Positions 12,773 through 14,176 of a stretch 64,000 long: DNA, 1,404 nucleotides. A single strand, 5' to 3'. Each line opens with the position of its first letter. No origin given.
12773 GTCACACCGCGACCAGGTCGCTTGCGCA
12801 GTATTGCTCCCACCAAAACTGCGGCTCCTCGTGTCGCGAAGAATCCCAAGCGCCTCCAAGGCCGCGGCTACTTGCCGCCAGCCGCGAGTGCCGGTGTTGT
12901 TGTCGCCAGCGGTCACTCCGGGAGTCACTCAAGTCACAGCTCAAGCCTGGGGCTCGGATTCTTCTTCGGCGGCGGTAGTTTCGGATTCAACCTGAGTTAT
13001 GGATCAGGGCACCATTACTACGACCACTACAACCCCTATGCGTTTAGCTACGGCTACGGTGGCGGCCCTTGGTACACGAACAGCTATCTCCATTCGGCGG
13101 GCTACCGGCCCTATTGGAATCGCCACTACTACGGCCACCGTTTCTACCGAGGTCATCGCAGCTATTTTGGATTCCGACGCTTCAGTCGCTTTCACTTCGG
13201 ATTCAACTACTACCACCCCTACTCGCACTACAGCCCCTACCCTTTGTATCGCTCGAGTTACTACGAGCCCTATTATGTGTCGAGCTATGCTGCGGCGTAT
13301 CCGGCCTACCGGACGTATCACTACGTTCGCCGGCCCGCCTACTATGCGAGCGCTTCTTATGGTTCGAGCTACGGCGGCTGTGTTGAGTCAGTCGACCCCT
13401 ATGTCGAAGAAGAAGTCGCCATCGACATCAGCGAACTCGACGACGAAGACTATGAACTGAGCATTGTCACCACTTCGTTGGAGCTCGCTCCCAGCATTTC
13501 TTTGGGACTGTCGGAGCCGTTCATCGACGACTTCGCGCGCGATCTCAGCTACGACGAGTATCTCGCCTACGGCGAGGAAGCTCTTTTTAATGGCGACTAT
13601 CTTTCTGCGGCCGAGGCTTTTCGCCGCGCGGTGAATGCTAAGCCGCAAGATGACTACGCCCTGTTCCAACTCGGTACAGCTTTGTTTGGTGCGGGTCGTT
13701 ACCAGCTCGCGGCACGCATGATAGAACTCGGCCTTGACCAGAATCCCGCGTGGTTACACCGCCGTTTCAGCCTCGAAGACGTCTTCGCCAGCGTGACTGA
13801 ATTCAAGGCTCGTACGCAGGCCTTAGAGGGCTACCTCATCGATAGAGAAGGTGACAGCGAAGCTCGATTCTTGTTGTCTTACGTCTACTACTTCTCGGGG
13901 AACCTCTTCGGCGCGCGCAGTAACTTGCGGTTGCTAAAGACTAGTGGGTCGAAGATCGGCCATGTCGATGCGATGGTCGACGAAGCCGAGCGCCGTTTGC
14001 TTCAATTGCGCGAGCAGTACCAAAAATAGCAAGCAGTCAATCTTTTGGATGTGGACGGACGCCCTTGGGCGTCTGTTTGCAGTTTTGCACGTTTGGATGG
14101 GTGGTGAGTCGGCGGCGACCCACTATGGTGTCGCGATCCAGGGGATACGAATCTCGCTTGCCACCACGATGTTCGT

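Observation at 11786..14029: Secreted protein with ~18 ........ octapeptide repeats, a Tyr/Gly/His/Arg-rich low-complexity core and a TPR tail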

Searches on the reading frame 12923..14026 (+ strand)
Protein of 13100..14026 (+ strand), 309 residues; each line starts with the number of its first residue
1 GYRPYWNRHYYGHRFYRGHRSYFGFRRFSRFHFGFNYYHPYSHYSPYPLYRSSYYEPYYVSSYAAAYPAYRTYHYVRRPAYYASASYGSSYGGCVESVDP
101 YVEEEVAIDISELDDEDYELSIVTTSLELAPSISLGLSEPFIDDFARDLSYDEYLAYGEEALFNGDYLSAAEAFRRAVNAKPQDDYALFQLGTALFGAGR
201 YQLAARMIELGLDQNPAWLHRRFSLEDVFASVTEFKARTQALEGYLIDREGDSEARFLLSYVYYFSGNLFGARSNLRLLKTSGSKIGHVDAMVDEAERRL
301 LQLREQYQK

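Call 19: find_related_loci(query=window:13100-14026:+, collection=genome_contigs, flank=10000)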
Query window:13100-14026:+ (309 aa) in genome_contigs; peptide patterns used: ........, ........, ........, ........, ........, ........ (x = any residue, [..] = any of these).
115 stretches matched a pattern; 1 encode a relative of the query (tblastn E <= 1e-3); 1 distinct loci.
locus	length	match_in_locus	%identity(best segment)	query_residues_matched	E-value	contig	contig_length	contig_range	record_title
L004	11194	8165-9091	48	1-304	3e-84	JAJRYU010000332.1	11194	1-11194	MAG: Planctomycetota bacterium isolate Dive96_bin3.79 k141_2263402, whole genome shotgun sequence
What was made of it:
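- Tried and rejected: The single-protein query found one Planctomycetota MAG (call 19).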

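Call 21: search_protein_representatives(alignment_id=A2)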
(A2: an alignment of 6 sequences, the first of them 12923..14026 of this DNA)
Query: 6 sequences, 340 profile positions. Proteins with E-value up to 0.001 (for the whole library): 29177; up to 1e-10: 3630; up to 1e-30: 70. The best 150 are listed.
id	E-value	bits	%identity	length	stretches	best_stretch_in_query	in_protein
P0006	1.6e-145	501.1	-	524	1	2-338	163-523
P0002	4.4e-114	397.7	-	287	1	67-333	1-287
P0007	5.3e-100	351.4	-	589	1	3-335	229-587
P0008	3.9e-90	319.0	-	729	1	2-331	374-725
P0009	2.9e-89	316.1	-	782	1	16-332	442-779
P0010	4.1e-88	312.4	-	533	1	3-332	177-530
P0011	2.3e-87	309.9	-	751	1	2-333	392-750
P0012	1.0e-86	307.7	-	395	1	4-333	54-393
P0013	1.1e-86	307.6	-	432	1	3-333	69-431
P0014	5.9e-81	288.8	-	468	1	2-333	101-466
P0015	6.1e-81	288.8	-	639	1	10-332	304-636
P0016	7.1e-81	288.5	-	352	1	34-331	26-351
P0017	5.1e-80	285.7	-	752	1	12-333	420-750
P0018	1.8e-78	280.6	-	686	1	21-332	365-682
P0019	5.3e-77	275.8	-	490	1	3-332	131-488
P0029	7.6e-63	229.3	-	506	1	24-323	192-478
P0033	8.5e-55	202.8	-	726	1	5-331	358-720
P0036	4.2e-52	193.9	-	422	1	36-324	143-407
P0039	3.5e-47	177.8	-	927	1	2-330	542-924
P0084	4.5e-29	118.2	-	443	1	97-319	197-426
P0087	1.2e-28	116.8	-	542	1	104-326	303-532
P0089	1.8e-28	116.3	-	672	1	106-324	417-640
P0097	6.0e-28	114.5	-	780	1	37-308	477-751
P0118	2.4e-26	109.3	-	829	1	40-302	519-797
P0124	4.6e-26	108.3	-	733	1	77-308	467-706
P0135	1.7e-25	106.5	-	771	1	79-307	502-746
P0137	1.8e-25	106.4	-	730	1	29-319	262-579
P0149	5.3e-25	104.9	-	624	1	66-334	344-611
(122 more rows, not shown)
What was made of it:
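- A profile search gives 70 clusters at E<=1e-30 (call 21).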

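Call 25: find_encoding_contigs(protein=P0006, flank=3000, max_places=3)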
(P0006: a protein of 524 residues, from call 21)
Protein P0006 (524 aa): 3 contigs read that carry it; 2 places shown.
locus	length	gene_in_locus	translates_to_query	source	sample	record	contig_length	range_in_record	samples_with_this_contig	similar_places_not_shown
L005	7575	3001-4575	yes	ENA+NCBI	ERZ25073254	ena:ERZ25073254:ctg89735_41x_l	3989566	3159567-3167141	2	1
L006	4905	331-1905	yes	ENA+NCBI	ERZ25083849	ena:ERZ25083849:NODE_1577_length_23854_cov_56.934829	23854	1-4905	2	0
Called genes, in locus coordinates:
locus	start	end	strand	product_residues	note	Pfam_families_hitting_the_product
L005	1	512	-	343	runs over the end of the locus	-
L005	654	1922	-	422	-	-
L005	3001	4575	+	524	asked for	-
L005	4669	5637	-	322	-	PF07610:DUF1573, PF15780:ASH (faint), PF22544:HYDIN_VesB_CFA65-like_Ig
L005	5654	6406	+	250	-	-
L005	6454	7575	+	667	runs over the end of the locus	PF00270:DEAD (faint), PF04851:ResIII, PF17757:UvrB_inter, PF27431:UvrB_3rd, PF00271:Helicase_C, PF12344:UvrB, PF02151:UVR (weak)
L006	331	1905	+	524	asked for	-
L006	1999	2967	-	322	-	PF07610:DUF1573, PF15780:ASH (faint), PF22544:HYDIN_VesB_CFA65-like_Ig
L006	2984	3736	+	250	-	-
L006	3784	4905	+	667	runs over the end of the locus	PF00270:DEAD (faint), PF04851:ResIII, PF17757:UvrB_inter, PF27431:UvrB_3rd, PF00271:Helicase_C, PF12344:UvrB, PF02151:UVR (weak)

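Call 26: find_encoding_contigs(protein=P0017, flank=10000, max_places=2)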
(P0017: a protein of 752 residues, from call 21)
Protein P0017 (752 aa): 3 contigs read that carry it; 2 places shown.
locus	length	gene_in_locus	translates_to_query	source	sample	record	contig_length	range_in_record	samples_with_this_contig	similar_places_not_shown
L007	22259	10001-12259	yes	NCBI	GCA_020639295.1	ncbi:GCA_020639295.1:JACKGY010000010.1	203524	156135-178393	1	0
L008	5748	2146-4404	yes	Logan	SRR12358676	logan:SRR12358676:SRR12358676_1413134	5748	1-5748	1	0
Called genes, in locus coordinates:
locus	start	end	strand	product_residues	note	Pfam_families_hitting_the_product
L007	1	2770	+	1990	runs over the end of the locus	PF17972:bMG5 (faint), PF01835:MG2, PF07703:A2M_BRD, PF00207:A2M, PF07678:TED_complement, PF17973:bMG10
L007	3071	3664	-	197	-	PF01726:LexA_DNA_bind, PF08279:HTH_11 (faint), PF00717:Peptidase_S24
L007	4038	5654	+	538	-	PF00890:FAD_binding_2, PF01134:GIDA (faint), PF03486:HI0933_like (faint), PF07992:Pyr_redox_2 (faint), PF12831:FAD_oxidored (faint), PF02910:Succ_DH_flav_C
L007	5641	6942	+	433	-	PF13167:GTP-bdg_N, PF16360:GTP-bdg_M, PF01926:MMR_HSR1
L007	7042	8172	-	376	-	-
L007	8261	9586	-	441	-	-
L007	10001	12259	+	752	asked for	-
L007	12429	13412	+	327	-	PF14559:TPR_19 (faint), PF13432:TPR_16 (weak)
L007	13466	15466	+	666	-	PF00270:DEAD (faint), PF04851:ResIII, PF17757:UvrB_inter, PF27431:UvrB_3rd, PF00271:Helicase_C, PF12344:UvrB, PF02151:UVR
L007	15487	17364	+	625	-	PF01541:GIY-YIG (weak), PF27096:UvrC_M, PF02151:UVR, PF22920:UvrC_RNaseH, PF08459:UvrC_RNaseH_dom, PF14520:HHH_5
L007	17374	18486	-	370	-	-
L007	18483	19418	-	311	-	PF09935:DUF2167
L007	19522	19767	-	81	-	-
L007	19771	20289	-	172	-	PF16697:Yop-YscD_cpl, PF00498:FHA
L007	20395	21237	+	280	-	PF00005:ABC_tran, PF13304:AAA_21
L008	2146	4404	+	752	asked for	-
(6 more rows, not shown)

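Call 27: find_encoding_contigs(protein=P0018, flank=10000, max_places=2)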
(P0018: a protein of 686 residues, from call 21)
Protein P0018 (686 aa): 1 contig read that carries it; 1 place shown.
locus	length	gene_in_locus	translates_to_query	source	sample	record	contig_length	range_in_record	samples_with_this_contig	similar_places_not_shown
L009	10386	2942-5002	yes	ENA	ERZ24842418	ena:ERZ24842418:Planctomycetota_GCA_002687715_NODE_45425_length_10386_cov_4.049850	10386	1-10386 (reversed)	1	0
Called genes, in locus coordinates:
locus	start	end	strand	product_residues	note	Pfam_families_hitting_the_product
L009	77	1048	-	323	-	-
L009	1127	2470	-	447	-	PF13717:Zn_ribbon_4 (weak)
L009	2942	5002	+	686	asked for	-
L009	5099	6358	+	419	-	PF04165:DUF401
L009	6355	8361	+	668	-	PF00270:DEAD (faint), PF04851:ResIII, PF17757:UvrB_inter, PF27431:UvrB_3rd, PF00271:Helicase_C, PF12344:UvrB, PF02151:UVR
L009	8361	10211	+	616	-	PF01541:GIY-YIG (weak), PF27096:UvrC_M, PF02151:UVR, PF22920:UvrC_RNaseH, PF08459:UvrC_RNaseH_dom, PF14520:HHH_5 (weak)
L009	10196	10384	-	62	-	?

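Call 32: find_homologous_proteins(query=A3, max_evalue=1e-10)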
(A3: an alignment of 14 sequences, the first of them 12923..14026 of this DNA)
Query A3 (14 sequences) (368 aa, profile of the alignment): 26 proteins with E <= 1e-10 among 6466 candidates.
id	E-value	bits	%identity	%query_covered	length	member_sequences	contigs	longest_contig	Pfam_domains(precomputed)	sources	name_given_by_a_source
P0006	1.7e-133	463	100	100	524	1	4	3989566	-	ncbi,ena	ncbi:MAG: tetratricopeptide repeat protein [Planctomycetota bacterium]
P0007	2.2e-128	446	55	99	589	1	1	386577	-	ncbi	ncbi:MAG: hypothetical protein R3F20_05675 [Planctomycetota bacterium]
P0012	1.7e-125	437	44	93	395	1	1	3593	-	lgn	-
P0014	1.2e-120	421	45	91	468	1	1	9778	-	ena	-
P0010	1.1e-119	418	45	97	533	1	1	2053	PF14559.13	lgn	-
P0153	1.1e-111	391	50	95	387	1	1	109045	-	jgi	jgi:hypothetical protein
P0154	5.0e-110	386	48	98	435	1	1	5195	PF14559.13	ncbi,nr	ncbi:MAG: hypothetical protein KDB53_17375 [Planctomycetes bacterium]|nr:hypothetical protein [Planc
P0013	1.1e-107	378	45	99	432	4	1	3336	-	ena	-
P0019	7.7e-101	356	46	86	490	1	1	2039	-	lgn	-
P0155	3.5e-99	350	43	95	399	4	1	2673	-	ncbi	-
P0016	3.6e-94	334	45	84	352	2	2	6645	PF14559.13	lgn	-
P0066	3.3e-80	288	31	46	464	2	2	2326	PF14559.13,PF13432.13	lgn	-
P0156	2.1e-74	269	35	54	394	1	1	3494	-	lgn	-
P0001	1.1e-51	194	61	37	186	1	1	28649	-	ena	-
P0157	1.1e-27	115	29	56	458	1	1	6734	-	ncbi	-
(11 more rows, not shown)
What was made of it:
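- NCBI's record calls a 524-aa protein here (call 32).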

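Call 42: predict_structure(alignment_id=A4)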
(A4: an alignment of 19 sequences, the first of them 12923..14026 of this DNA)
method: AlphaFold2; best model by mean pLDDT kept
length: 368 residues; sequences in the alignment: 19
mean_pLDDT: 62.6   pTM: 0.51
mean pLDDT of the five models: 62.6, 61.6, 61.4, 59.8, 58.2
residues with pLDDT >= 90: 138; 70-90: 31; 50-70: 8; < 50: 191
segments of 3 or more residues with pLDDT < 50: 1-190
pLDDT, mean of each block of 10 residues (from residue 1): 42 35 42 34 33 35 36 35 36 29 27 33 34 39 35 37 36 40 38 72 92 95 95 95 94 98 96 91 90 97 96 97 94 93 91 89 68
secondary structure, 60 per line:
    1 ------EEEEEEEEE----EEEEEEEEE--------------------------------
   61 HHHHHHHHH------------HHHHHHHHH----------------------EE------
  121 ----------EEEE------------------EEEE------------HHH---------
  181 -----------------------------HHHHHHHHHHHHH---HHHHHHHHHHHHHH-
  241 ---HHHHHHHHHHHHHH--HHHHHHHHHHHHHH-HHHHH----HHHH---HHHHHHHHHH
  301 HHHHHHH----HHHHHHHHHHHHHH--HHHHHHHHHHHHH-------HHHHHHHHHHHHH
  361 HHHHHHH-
elements in order: E7-15 E20-28 H61-69 H82-90 E131-134 E153-156 H210-222 H226-239 H244-257 H260-273 H275-279 H284-287 H291-307 H312-325 H328-340 H348-367

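Call 44: fold_search(model_id=the predicted structure, library=pdb)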
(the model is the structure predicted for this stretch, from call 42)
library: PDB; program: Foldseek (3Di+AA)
matches with E <= 10: 1118; with E <= 0.001: 17
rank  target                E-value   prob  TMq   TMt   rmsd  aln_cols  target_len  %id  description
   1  9gzg_A                8.8e-05  1.00  0.20  0.43  12.4       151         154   18  Crystal structure of CTPR4E4 mutant (released 2025-10-15)
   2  9qhc_B                2.3e-04  1.00  0.20  0.26  13.2       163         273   20  Crystal structure of 8-repeat CTPR protein with eliminated coordination sites (released 2025-10-22)
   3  8cqp_C                2.9e-04  1.00  0.20  0.50  11.1       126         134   21  Crystal structure of an 8-repeat consensus TPR superhelix with Calcium (low concentration) (released 2024-03-27)
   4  1na0_A                3.4e-04  1.00  0.21  0.59   9.2       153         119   18  Design of Stable alpha-Helical Arrays from an Idealized TPR Motif (released 2003-06-03)
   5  9qhb                  3.4e-04  1.00  0.20  0.26  13.4       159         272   21  Crystal structure of 16-repeat CTPR protein with eliminated coordination sites (released 2025-10-22)
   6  5hrz                  5.6e-04  1.00  0.21  0.57   9.2       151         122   16  Computationally Designed Trimer 1na0C3_3 (released 2017-04-12)
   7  8chy                  5.9e-04  1.00  0.20  0.27  13.8       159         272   19  Crystal structure of an 8-repeat consensus TPR superhelix with Zinc. (released 2024-02-21)
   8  8fe7_A                6.5e-04  1.00  0.20  0.11  12.3       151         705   14  Crystal structure of human O-GlcNAc transferase (OGT) in complex with an exosite-binding peptide (SMG9) and UDP-GlcNAc (released 2023-08-09)
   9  3vtx_A                6.9e-04  1.00  0.20  0.38  13.7       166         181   17  Crystal structure of MamA protein (released 2012-10-31)
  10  6vfj_B                7.2e-04  1.00  0.21  0.58   8.9       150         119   21  De novo designed icosahedral nanoparticle I53_dn5 (released 2020-08-12)
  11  8far_A                8.0e-04  1.00  0.20  0.50  11.0       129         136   22  Accurate computational design of genetically encoded 3D protein crystals (released 2023-11-01)
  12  5lvv                  8.0e-04  1.00  0.20  0.11  13.2       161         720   14  Human OGT in complex with UDP and fused substrate peptide (Tab1) (released 2017-07-12)
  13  4xi0_F                8.4e-04  1.00  0.20  0.39  13.7       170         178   18  MamA 41-end from Desulfovibrio magneticus RS-1 (released 2015-08-19)
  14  8fwd_1                8.8e-04  1.00  0.20  0.50  11.3       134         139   24  Fast and versatile sequence- independent protein docking for nanomaterials design using RPXDock (released 2023-05-10)
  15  9qhc_A                8.8e-04  1.00  0.20  0.26  13.2       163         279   20  Crystal structure of 8-repeat CTPR protein with eliminated coordination sites (released 2025-10-22)
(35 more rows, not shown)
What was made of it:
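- On TPR repeat proteins: The best Foldseek PDB hits are all TPR proteins (prob 1.00, E ~1e-4), although rmsd is high (call 44).
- Checked: The top Foldseek hits are all TPR proteins (call 44).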

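Call 45: find_encoding_contigs(protein=P0033, flank=8000, max_places=2)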
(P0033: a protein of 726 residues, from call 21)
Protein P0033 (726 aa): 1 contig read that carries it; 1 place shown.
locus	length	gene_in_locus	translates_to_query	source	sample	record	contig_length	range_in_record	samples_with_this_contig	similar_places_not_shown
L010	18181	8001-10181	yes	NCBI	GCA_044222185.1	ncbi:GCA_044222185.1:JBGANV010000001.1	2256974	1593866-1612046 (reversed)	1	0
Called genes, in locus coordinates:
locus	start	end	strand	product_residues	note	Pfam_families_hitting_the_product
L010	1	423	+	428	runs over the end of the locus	PF02844:GARS_N, PF01071:GARS_A, PF02786:CPSase_L_D2 (weak), PF02843:GARS_C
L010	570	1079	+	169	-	PF13565:HTH_32 (faint), PF01475:FUR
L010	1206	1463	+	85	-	PF04023:FeoA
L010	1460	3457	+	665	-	PF01926:MMR_HSR1, PF02421:FeoB_N, PF07670:Gate, PF07664:FeoB_C, PF07670:Gate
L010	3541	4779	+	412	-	PF13243:SQHop_cyclase_C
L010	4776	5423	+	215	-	-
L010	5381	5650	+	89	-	PF09383:NIL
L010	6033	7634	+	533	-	PF13372:Alginate_exp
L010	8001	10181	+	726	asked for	PF13432:TPR_16 (faint), PF14559:TPR_19 (faint)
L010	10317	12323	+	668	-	PF00270:DEAD (faint), PF04851:ResIII, PF17757:UvrB_inter, PF27431:UvrB_3rd, PF00271:Helicase_C, PF12344:UvrB, PF02151:UVR (weak)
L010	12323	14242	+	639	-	PF01541:GIY-YIG (weak), PF27096:UvrC_M, PF02151:UVR, PF22920:UvrC_RNaseH, PF08459:UvrC_RNaseH_dom, PF12826:HHH_2 (faint), PF14520:HHH_5 (faint)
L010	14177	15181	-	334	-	PF20392:DUF6687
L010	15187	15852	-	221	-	PF03167:UDG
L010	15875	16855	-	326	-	PF02899:Phage_int_SAM_1, PF00589:Phage_integrase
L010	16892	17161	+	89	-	-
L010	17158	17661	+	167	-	PF01252:Peptidase_A8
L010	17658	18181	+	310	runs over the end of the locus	PF01180:DHO_dh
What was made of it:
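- In L010 the gene lies directly downstream of an Alginate_exp-type porin gene (call 45).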

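Call 46: find_encoding_contigs(protein=P0039, flank=8000, max_places=2)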
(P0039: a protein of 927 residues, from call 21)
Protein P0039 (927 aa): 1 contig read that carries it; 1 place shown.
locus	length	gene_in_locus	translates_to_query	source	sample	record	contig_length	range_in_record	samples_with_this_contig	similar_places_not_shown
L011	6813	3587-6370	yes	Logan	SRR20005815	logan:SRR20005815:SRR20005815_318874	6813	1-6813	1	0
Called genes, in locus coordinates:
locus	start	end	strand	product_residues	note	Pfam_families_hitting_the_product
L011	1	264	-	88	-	?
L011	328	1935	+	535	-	PF00890:FAD_binding_2, PF07992:Pyr_redox_2 (faint), PF02910:Succ_DH_flav_C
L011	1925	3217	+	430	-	PF13167:GTP-bdg_N, PF16360:GTP-bdg_M, PF01926:MMR_HSR1, PF02421:FeoB_N (weak)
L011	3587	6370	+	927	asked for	PF13432:TPR_16 (weak), PF14559:TPR_19 (faint)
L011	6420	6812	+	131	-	?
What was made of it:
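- The neighbouring paralogues are missing in some lineages (calls 45, 46).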

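Call 47: find_encoding_contigs(protein=P0029, flank=8000, max_places=2)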
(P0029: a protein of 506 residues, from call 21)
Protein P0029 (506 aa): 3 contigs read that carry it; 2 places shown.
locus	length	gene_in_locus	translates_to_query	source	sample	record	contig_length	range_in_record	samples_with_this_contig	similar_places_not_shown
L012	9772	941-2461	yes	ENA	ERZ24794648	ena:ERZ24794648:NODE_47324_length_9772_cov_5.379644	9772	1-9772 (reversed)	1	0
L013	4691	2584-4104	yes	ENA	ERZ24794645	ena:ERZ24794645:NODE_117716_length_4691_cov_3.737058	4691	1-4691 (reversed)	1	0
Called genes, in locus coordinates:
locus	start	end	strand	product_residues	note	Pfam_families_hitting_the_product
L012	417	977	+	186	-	-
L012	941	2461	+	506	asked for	PF13428:TPR_14 (faint), PF24575:TPR_Slam (faint), PF07719:TPR_2 (faint), PF14559:TPR_19 (weak)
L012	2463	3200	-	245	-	-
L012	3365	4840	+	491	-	PF00496:SBP_bac_5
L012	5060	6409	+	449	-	PF02321:OEP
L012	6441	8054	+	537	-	PF25917:BSH_RND (weak), PF25973:BSH_CzcB, PF25954:Beta-barrel_RND_2, PF25975:CzcB_C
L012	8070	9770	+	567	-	?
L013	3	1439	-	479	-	?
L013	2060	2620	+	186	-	-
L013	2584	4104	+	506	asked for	PF13428:TPR_14 (faint), PF24575:TPR_Slam (faint), PF07719:TPR_2 (faint), PF14559:TPR_19 (weak)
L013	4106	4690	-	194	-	?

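Call 52: find_encoding_contigs(protein=P0007, flank=6000, max_places=2)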
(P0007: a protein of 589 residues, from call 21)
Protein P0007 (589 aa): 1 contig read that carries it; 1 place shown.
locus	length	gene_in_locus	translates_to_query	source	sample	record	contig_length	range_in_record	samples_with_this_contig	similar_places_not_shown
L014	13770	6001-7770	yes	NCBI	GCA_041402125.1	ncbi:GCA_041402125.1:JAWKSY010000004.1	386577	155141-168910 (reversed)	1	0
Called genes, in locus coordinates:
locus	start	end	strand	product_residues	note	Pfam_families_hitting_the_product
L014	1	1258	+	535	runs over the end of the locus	PF00890:FAD_binding_2, PF01134:GIDA (faint), PF01266:DAO (faint), PF07992:Pyr_redox_2 (faint), PF02910:Succ_DH_flav_C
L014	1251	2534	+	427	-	PF13167:GTP-bdg_N, PF16360:GTP-bdg_M, PF03193:RsgA_GTPase (faint), PF01926:MMR_HSR1, PF02421:FeoB_N (weak)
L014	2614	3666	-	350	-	-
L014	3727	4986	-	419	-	-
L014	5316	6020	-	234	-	-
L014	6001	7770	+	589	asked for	-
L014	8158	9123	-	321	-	PF07610:DUF1573, PF22544:HYDIN_VesB_CFA65-like_Ig (weak)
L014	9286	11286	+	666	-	PF00270:DEAD (weak), PF04851:ResIII, PF13604:AAA_30 (faint), PF17757:UvrB_inter, PF27431:UvrB_3rd, PF00271:Helicase_C, PF12344:UvrB, PF02151:UVR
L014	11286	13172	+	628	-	PF01541:GIY-YIG (weak), PF27096:UvrC_M, PF02151:UVR, PF22920:UvrC_RNaseH, PF08459:UvrC_RNaseH_dom, PF14520:HHH_5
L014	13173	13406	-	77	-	-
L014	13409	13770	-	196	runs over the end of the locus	PF16697:Yop-YscD_cpl, PF00498:FHA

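Call 63: list_cluster_members(proteins=[P0084, P0087, P0089, P0097, P0118, P0124, P0135, P0137, P0149, P0036])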
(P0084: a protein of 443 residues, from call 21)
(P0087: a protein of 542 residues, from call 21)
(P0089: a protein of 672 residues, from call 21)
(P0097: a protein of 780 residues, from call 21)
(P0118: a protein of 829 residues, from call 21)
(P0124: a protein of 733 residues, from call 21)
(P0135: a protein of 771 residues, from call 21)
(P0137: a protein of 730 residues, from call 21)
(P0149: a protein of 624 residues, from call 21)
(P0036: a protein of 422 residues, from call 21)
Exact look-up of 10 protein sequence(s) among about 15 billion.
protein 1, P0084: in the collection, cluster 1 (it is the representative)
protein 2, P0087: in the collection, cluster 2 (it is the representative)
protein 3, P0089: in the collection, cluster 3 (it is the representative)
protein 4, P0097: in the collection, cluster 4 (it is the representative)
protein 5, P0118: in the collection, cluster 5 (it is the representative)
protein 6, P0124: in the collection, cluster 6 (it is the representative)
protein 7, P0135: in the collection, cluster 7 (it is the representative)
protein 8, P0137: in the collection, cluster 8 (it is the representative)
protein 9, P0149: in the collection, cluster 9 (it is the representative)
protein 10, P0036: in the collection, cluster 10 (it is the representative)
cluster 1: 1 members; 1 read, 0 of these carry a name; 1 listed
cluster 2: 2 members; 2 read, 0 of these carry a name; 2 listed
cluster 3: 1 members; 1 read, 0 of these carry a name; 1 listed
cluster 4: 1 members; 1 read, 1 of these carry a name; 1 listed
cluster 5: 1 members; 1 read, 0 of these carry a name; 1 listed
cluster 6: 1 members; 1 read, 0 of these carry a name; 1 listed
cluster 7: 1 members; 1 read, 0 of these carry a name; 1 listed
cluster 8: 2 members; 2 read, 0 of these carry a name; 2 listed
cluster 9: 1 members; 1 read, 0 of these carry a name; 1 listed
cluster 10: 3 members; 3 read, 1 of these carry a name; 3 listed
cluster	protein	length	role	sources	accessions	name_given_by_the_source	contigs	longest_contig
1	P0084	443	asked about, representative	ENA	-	-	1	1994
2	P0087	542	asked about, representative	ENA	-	-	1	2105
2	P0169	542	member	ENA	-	-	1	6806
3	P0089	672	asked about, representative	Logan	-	-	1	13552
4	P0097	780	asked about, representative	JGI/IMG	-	hypothetical protein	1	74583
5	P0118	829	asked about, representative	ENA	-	-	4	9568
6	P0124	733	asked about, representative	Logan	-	-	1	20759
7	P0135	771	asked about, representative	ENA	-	-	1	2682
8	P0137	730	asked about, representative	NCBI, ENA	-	-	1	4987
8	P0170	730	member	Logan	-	-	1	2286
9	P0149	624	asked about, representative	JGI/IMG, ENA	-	-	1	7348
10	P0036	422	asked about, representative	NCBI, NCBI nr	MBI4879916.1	MAG: tetratricopeptide repeat protein [Planctomycetes bacterium] | tetratricopeptide repeat protein [Planctomycetota bacterium]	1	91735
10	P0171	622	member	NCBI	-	-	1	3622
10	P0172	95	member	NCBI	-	-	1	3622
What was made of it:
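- The named members are all Planctomycetota MAGs (calls 19, 32, 63).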
